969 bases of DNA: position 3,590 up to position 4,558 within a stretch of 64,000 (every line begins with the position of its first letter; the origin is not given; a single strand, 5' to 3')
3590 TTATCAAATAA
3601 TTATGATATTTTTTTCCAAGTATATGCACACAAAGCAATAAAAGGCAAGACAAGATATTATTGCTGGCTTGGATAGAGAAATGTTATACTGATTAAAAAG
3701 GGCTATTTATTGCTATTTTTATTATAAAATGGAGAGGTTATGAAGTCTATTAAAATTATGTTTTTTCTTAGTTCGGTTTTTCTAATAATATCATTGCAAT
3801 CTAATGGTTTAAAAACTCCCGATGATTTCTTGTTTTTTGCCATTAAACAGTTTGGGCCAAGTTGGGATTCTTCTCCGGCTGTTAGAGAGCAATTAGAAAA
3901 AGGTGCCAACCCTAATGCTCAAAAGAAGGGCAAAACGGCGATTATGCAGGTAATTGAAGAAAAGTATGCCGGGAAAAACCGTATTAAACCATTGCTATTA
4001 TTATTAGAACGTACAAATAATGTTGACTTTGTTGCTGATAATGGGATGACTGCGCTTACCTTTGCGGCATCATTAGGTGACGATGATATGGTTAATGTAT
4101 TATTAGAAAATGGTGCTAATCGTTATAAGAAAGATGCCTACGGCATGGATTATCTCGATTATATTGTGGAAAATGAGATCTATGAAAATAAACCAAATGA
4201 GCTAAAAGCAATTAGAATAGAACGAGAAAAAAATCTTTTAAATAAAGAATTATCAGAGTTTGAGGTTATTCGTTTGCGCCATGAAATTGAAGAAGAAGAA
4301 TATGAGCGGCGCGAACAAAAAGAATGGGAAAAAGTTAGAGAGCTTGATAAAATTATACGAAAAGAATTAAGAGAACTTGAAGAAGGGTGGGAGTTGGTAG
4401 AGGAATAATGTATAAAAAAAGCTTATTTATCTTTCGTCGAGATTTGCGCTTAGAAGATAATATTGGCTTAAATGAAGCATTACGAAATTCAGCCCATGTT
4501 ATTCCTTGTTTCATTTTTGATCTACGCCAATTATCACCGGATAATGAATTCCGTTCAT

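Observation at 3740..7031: Three paralogous secreted ankyrin proteins all end in an acidic W-x-x-[I/V] motif (LIR/AIM-like)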

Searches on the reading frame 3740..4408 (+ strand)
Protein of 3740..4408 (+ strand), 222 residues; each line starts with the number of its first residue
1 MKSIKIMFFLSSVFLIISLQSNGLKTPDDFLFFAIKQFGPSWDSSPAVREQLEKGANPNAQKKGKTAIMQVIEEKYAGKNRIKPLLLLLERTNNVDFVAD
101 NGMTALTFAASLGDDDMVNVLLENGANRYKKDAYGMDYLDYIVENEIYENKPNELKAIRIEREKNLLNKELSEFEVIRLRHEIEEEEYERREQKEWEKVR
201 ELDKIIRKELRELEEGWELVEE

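Call 3: search_protein_families(library=pfam, proteins=[window:3740-4408:+], max_evalue=0.1)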
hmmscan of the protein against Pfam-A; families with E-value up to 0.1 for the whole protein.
window:3740-4408:+ (222 aa): 5 families
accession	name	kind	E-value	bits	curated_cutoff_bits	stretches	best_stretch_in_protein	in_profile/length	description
PF12796.13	Ank_2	-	3.2e-09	37.6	27.3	1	45-131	10-89/90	Ankyrin repeats (3 copies)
PF00023.36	Ank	-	6.4e-07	29.8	21.1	1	101-132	1-32/33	Ankyrin repeat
PF13637.12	Ank_4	-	1.5e-05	25.6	22.7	1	106-139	1-34/50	Ankyrin repeats (many copies)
PF13606.12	Ank_3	-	0.0002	21.9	22.3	1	101-128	1-28/30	Ankyrin repeat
PF13857.12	Ank_5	-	0.00067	20.4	27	1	89-135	2-49/56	Ankyrin repeats (many copies)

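Call 9: find_homologous_proteins(query=window:3740-4408:+, max_evalue=0.001)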
Query window:3740-4408:+ (222 aa): 15 proteins with E <= 0.001 among 534 candidates.
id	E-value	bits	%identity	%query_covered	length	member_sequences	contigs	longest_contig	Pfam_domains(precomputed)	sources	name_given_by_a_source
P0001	9.1e-138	475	100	100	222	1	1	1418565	PF12796.14,PF00023.37,PF13637.13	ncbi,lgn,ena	-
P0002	2.1e-56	210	51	99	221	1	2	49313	PF12796.14,PF00023.37,PF13637.13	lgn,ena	-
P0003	2.1e-25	108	50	52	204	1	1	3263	PF12796.14,PF00023.37,PF13637.13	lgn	-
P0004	1.9e-21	95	47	50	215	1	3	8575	PF12796.14,PF00023.37,PF13637.13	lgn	-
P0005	1.4e-20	93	41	77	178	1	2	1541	PF12796.14,PF00023.37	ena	-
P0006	6.5e-20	90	41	77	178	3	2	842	PF12796.14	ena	-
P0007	7.5e-19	87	40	78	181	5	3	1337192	PF12796.14,PF00023.37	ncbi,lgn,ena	-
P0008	4.8e-16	78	41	61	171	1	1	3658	PF12796.14,PF00023.37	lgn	-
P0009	9.9e-16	77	40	61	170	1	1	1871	PF12796.14,PF00023.37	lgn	-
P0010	8.7e-15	74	36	82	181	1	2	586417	PF12796.14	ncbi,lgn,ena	-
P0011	2.9e-12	65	38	80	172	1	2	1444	PF12796.14,PF00023.37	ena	-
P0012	1.8e-6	47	37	47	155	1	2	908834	PF13606.13,PF13857.13,PF12796.14,PF00023.37,PF13637.13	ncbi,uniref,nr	ncbi:ankyrin repeat domain-containing protein [Chitinophaga filiformis]|uniref:ankyrin repeat domain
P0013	4.3e-6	45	34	46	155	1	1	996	PF13606.13,PF13857.13,PF12796.14,PF00023.37,PF13637.13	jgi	jgi:ankyrin repeat protein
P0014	4.3e-5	42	34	52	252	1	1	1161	PF13606.13,PF13857.13,PF12796.14,PF00023.37,PF13637.13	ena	-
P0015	1.0e-4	41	34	44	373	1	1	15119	PF13606.13,PF13857.13,PF12796.14,PF00023.37,PF13637.13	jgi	jgi:cytohesin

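Call 12: find_encoding_contigs(protein=P0001, flank=3000, max_places=3)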
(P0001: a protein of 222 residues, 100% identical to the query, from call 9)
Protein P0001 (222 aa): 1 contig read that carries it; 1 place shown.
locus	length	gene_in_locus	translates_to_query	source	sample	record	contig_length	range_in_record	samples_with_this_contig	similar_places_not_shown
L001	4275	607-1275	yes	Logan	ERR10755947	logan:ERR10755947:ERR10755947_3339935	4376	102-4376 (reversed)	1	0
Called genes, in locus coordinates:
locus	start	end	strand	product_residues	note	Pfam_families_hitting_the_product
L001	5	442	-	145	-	-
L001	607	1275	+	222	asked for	PF12796:Ank_2, PF13637:Ank_4 (faint), PF00023:Ank (faint)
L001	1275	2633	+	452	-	PF00875:DNA_photolyase, PF03441:FAD_binding_7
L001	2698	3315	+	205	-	PF13637:Ank_4 (faint), PF12796:Ank_2, PF00023:Ank (faint)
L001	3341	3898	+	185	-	PF12796:Ank_2 (weak), PF13857:Ank_5 (faint), PF00023:Ank (faint), PF12796:Ank_2, PF13637:Ank_4 (faint)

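Call 18: find_related_loci(query=A2, collection=genome_contigs, flank=6000)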
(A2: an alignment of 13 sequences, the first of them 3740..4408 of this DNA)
Query A2 (222 aa) in genome_contigs; peptide patterns used: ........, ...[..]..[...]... (x = any residue, [..] = any of these).
32 stretches matched a pattern; 2 encode a relative of the query (tblastn E <= 1e-3); 2 distinct loci.
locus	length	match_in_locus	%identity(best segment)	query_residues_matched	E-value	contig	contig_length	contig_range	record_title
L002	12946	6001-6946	46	43-200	1e-22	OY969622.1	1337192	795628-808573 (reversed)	MAG: Candidatus Babeliales bacterium isolate MFD04434.bin.c.2 genome assembly, chromosome: 1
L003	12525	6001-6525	36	1-182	2e-21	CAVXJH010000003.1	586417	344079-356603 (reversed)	MAG: Candidatus Babeliales bacterium isolate MFD03323.bin.2.33 genome assembly, contig: contig_18938, whole genome shotg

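Call 31: predict_structure(alignment_id=A2)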
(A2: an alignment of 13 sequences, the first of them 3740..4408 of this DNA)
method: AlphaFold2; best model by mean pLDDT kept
length: 222 residues; sequences in the alignment: 13
mean_pLDDT: 87.5   pTM: 0.67
mean pLDDT of the five models: 87.5, 87.1, 86.0, 84.9, 84.7
residues with pLDDT >= 90: 137; 70-90: 62; 50-70: 21; < 50: 2
segments of 3 or more residues with pLDDT < 50: none
pLDDT, mean of each block of 10 residues (from residue 1): 71 65 78 87 89 94 94 89 94 90 96 96 96 96 95 92 86 73 91 96 94 71 46
secondary structure, 60 per line:
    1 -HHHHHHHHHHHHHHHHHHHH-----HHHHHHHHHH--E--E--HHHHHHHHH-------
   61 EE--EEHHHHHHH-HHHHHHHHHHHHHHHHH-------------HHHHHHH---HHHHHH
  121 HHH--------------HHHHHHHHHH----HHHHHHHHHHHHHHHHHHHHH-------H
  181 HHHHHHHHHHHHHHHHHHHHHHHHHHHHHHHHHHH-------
elements in order: H2-21 H27-36 H45-53 H67-73 H75-91 H105-111 H115-123 H138-147 H152-172 H180-215

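Call 32: search_protein_representatives(alignment_id=A2)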
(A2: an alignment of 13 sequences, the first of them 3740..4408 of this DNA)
Query: 13 sequences, 182 profile positions. Proteins with E-value up to 0.001 (for the whole library): 260522; up to 1e-10: 71504; up to 1e-30: 3479. The best 150 are listed.
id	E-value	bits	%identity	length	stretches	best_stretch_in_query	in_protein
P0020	2.2e-193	653.5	-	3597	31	39-131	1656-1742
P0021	1.8e-157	536.5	-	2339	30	55-134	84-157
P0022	6.0e-137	469.6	-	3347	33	43-139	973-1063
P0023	4.2e-133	457.1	-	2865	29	31-142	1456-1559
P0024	3.7e-132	454.0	-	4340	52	86-134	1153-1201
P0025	4.3e-125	431.0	-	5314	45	90-130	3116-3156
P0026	2.5e-118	408.9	-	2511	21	39-132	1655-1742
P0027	8.4e-118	407.2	-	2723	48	75-129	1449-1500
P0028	4.6e-111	385.3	-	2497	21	76-131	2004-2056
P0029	5.0e-107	372.1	-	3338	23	42-145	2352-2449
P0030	9.7e-106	367.9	-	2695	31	38-137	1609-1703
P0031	9.8e-106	367.9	-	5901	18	39-144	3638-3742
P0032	2.1e-105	366.8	-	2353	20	36-132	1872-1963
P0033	5.8e-105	365.4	-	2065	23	43-135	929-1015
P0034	2.9e-104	363.1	-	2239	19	41-127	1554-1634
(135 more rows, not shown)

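Call 33: find_related_loci(query=A2, collection=metagenome_contigs, flank=4000)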
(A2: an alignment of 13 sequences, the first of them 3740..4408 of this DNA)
Query A2 (222 aa) in metagenome_contigs; peptide patterns used: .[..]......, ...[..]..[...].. (x = any residue, [..] = any of these).
422 stretches matched a pattern; 25 encode a relative of the query (tblastn E <= 1e-3); 25 distinct loci.
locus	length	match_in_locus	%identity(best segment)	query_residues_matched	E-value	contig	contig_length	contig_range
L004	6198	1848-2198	42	43-141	5e-10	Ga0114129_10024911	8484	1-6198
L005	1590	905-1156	40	52-139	4e-10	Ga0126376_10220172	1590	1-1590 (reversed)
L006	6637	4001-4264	42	48-139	1e-9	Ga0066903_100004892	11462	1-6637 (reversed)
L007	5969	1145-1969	43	48-135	1e-9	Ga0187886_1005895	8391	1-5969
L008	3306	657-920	42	48-139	1e-8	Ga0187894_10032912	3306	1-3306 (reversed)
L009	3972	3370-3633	38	48-139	5e-8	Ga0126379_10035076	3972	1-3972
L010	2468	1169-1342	41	88-145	1e-7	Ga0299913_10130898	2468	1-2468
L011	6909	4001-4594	35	30-132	2e-7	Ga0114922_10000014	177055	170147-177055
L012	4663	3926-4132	37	88-160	3e-7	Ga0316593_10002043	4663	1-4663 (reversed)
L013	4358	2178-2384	37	88-160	3e-7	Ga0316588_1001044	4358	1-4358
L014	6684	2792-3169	43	48-146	4e-7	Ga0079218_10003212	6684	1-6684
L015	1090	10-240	39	48-126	4e-7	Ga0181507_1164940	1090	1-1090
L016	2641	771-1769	32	47-139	6e-7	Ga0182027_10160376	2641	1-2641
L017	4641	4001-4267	37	45-137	6e-7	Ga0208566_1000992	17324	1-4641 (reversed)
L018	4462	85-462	29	47-135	3e-6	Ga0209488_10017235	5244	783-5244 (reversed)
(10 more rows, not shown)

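Call 37: find_encoding_contigs(protein=P0002, flank=10000, max_places=2)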
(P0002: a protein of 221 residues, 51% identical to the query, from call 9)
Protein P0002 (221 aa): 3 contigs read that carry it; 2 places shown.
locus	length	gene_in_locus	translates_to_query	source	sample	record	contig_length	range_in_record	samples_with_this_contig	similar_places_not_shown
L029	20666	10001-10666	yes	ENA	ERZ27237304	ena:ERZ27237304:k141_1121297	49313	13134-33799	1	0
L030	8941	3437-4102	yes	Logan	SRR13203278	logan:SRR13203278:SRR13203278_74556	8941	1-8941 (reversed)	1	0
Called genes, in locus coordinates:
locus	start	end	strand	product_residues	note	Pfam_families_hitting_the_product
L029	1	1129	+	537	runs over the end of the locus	PF01935:DUF87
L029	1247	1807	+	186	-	-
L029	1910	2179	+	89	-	-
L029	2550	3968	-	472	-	PF01225:Mur_ligase (weak), PF08245:Mur_ligase_M, PF02875:Mur_ligase_C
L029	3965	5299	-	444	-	PF01235:Na_Ala_symp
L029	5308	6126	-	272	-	-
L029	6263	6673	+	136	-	PF03652:RuvX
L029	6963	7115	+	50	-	-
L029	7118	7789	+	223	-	PF00814:TsaD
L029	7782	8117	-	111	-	-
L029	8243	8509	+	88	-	-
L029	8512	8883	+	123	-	PF09587:PGA_cap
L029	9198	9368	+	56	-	-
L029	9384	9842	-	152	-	-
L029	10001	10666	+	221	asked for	PF12796:Ank_2, PF00023:Ank (faint), PF13637:Ank_4 (weak), PF12796:Ank_2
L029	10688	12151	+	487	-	PF04244:DPRP, PF03441:FAD_binding_7 (weak)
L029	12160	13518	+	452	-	PF00875:DNA_photolyase, PF03441:FAD_binding_7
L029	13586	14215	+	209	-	PF12796:Ank_2 (faint), PF13637:Ank_4 (faint)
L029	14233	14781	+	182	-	PF13606:Ank_3 (faint), PF13637:Ank_4 (faint), PF00023:Ank (faint), PF12796:Ank_2, PF13857:Ank_5 (faint)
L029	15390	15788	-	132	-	PF13924:Lipocalin_5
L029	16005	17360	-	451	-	PF03448:MgtE_N, PF00571:CBS (faint), PF01769:MgtE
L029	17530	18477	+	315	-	PF01479:S4, PF00849:PseudoU_synth_2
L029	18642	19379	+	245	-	PF00535:Glycos_transf_2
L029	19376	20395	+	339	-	PF00483:NTP_transferase, PF12804:NTP_transf_3, PF22640:ManC_GMP_beta-helix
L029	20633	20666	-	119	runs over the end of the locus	PF00210:Ferritin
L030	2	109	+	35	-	?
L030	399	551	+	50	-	-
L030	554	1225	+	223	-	PF00814:TsaD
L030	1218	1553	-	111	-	-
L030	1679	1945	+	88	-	-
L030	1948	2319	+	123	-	PF09587:PGA_cap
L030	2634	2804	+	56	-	-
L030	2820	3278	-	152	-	-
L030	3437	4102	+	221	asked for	PF12796:Ank_2, PF00023:Ank (faint), PF13637:Ank_4 (weak), PF12796:Ank_2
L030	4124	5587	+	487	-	PF04244:DPRP, PF03441:FAD_binding_7 (weak)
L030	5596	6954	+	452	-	PF00875:DNA_photolyase, PF03441:FAD_binding_7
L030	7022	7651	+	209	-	PF12796:Ank_2 (faint), PF13637:Ank_4 (faint)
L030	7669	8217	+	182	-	PF13606:Ank_3 (faint), PF13637:Ank_4 (faint), PF00023:Ank (faint), PF12796:Ank_2, PF13857:Ank_5 (faint)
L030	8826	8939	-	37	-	?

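Call 39: find_encoding_contigs(protein=P0004, flank=8000, max_places=2)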
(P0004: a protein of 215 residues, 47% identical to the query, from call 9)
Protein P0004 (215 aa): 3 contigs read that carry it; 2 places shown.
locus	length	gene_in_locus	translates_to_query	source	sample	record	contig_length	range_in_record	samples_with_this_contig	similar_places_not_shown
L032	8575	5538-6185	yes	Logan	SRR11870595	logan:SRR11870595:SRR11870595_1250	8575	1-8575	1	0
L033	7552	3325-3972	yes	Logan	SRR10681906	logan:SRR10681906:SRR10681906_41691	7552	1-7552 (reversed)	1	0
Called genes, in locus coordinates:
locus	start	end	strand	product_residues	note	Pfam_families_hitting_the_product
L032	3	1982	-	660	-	?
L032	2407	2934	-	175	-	-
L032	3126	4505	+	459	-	PF00875:DNA_photolyase, PF03441:FAD_binding_7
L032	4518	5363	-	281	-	PF01435:Peptidase_M48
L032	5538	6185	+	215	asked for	PF00023:Ank (faint), PF12796:Ank_2, PF13637:Ank_4 (faint)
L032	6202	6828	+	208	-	PF00023:Ank (faint), PF12796:Ank_2, PF13637:Ank_4 (faint)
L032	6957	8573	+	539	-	?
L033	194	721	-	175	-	-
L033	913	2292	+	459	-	PF00875:DNA_photolyase, PF03441:FAD_binding_7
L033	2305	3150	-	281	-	PF01435:Peptidase_M48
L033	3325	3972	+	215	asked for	PF00023:Ank (faint), PF12796:Ank_2, PF13637:Ank_4 (faint)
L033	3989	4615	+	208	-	PF00023:Ank (faint), PF12796:Ank_2, PF13637:Ank_4 (faint)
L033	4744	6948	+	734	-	PF01820:Dala_Dala_lig_N, PF01071:GARS_A (faint), PF07478:Dala_Dala_lig_C, PF08443:RimK (faint), PF01820:Dala_Dala_lig_N, PF02655:ATP-grasp_3, PF07478:Dala_Dala_lig_C, PF13535:ATP-grasp_4 (weak), +1 more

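Call 52: predict_structure(alignment_id=A3)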
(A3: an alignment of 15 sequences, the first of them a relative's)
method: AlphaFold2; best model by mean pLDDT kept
length: 181 residues; sequences in the alignment: 15
mean_pLDDT: 83.7   pTM: 0.74
mean pLDDT of the five models: 83.7, 83.6, 83.5, 82.9, 82.3
residues with pLDDT >= 90: 116; 70-90: 23; 50-70: 22; < 50: 20
segments of 3 or more residues with pLDDT < 50: 12-16, 163-165, 167-169, 176-181
pLDDT, mean of each block of 10 residues (from residue 1): 51 53 95 90 96 95 94 94 96 95 96 98 96 95 90 79 50 48 46
secondary structure, 60 per line:
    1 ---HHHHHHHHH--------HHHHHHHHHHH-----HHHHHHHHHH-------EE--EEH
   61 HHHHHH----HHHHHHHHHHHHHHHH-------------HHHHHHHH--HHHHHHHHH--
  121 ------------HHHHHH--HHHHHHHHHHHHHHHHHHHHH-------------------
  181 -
elements in order: H4-12 H21-31 H37-46 H60-66 H71-86 H100-107 H110-118 H133-138 H141-161

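Call 61: fold_search(model_id=the predicted structure, library=pdb)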
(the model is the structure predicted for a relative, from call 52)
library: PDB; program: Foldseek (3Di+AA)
matches with E <= 10: 1019; with E <= 0.001: 346
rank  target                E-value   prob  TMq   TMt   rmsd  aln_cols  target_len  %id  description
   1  9fzb_E                2.4e-05  1.00  0.51  0.72   2.7       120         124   25  Human p53 DNA-binding domain bound to DARPin C10-H82R (released 2025-04-02)
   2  6d67_B                2.6e-05  1.00  0.53  0.72   8.3       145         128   23  Crystal structure of the human dual specificity phosphatase 1 catalytic domain (C258S) as a maltose binding protein fu (released 2018-09-19)
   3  6zog_D                2.8e-05  1.00  0.35  0.39   7.8       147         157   23  Minocycline binding to the deep binding pocket of AcrB-I38F_I671T (released 2021-05-19)
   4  5kba_D                2.8e-05  1.00  0.34  0.38   7.3       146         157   25  Computational Design of Self-Assembling Cyclic Protein Homooligomers (released 2017-04-12)
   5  4gpm_A                3.1e-05  1.00  0.33  0.37  10.4       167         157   23  Crystal Structure of Engineered Protein. Northeast Structural Genomics Consortium Target OR264. (released 2012-09-05)
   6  9f07_H                3.4e-05  1.00  0.34  0.39   6.8       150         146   22  TUBULIN:STATHMIN:DARPIN:TAU MTBR3 COMPLEX (released 2024-11-13)
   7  7n2b_A                3.4e-05  1.00  0.32  0.18  10.0       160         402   21  A DARPin semi-rigidly fused to the 3TEL crystallization chaperone (released 2021-06-09)
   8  5aao_E                3.4e-05  1.00  0.32  0.35  11.0       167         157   21  Crystal structure of fluorogen-activating designed ankyrin repeat protein (DARPin) dimer in complex with malachite gre (released 2016-02-03)
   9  5hry_G                3.6e-05  1.00  0.48  0.58   5.4       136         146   26  Computationally Designed Cyclic Dimer ank3C2_1 (released 2017-04-12)
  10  5oyj_A                3.8e-05  1.00  0.35  0.39   7.9       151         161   23  Crystal structure of VEGFR-2 domains 4-5 in complex with DARPin D4b (released 2018-03-14)
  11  5aqa_A                3.8e-05  1.00  0.33  0.18   7.2       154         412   22  DARPin-based Crystallization Chaperones exploit Molecular Geometry as a Screening Dimension in Protein Crystallography (released 2016-03-23)
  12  1svx_A                4.0e-05  1.00  0.33  0.37   8.3       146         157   23  Crystal structure of a designed selected Ankyrin Repeat protein in complex with the Maltose Binding Protein (released 2004-05-25)
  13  6q4o_D                4.2e-05  1.00  0.33  0.37   8.3       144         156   23  Fusidic acid bound AcrB_I27A (released 2019-11-13)
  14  9f07_D                4.4e-05  1.00  0.34  0.38   6.8       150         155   22  TUBULIN:STATHMIN:DARPIN:TAU MTBR3 COMPLEX (released 2024-11-13)
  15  4gmr_A                4.9e-05  1.00  0.47  0.51   5.9       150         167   26  Crystal Structure of Engineered Protein. Northeast Structural Genomics Consortium Target OR266. (released 2012-08-29)
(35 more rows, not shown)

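Call 67: list_cluster_members(proteins=[P0001, P0016, P0007, P0010])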
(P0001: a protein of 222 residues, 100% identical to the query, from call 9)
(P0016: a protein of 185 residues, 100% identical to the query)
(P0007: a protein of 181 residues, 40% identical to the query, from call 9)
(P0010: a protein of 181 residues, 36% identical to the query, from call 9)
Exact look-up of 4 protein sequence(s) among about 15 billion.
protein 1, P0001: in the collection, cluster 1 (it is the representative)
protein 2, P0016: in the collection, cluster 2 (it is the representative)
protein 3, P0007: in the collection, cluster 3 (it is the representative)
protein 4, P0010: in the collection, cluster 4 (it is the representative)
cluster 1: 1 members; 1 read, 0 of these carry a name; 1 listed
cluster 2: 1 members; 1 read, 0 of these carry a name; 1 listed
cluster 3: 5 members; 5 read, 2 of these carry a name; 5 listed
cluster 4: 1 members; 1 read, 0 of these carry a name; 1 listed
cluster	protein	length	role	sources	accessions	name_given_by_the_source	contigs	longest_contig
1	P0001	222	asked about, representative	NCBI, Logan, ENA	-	-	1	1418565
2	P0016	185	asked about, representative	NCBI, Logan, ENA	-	-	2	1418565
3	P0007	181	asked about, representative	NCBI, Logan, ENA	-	-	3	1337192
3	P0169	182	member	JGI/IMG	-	ankyrin repeat protein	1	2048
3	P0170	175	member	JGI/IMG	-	ankyrin repeat protein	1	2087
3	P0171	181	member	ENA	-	-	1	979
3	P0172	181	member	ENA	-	-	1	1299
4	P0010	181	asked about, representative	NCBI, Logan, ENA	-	-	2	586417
